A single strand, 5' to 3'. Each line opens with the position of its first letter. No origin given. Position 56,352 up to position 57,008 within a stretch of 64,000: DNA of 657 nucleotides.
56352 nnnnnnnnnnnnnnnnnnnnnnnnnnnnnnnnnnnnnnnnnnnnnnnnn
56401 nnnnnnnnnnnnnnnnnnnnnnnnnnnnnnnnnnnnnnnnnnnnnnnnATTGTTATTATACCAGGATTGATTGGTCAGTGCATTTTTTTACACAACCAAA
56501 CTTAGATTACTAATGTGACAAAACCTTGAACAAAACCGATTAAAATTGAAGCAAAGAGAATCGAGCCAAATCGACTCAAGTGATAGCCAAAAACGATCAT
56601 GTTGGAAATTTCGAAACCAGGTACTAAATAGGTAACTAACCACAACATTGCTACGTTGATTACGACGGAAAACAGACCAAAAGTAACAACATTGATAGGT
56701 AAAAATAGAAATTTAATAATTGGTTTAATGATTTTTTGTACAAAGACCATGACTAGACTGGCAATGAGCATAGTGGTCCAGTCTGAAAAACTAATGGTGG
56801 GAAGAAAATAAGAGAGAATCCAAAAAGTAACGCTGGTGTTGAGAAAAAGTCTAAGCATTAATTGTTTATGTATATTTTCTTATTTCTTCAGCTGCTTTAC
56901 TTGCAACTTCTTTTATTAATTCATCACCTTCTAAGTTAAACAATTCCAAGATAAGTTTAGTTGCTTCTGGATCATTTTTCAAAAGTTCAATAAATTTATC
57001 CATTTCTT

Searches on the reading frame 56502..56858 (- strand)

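Call 112: search_protein_families(library=pfam, proteins=[window:56502-56858:-], max_evalue=0.000001)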
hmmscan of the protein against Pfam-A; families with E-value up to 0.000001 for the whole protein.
window:56502-56858:- (118 aa): 1 family
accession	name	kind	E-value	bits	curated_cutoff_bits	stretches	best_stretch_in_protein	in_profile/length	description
PF04020.18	Phage_holin_4_2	-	1.4e-22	80.7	28.8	1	5-112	7-104/105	Mycobacterial 4 TMS phage holin, superfamily IV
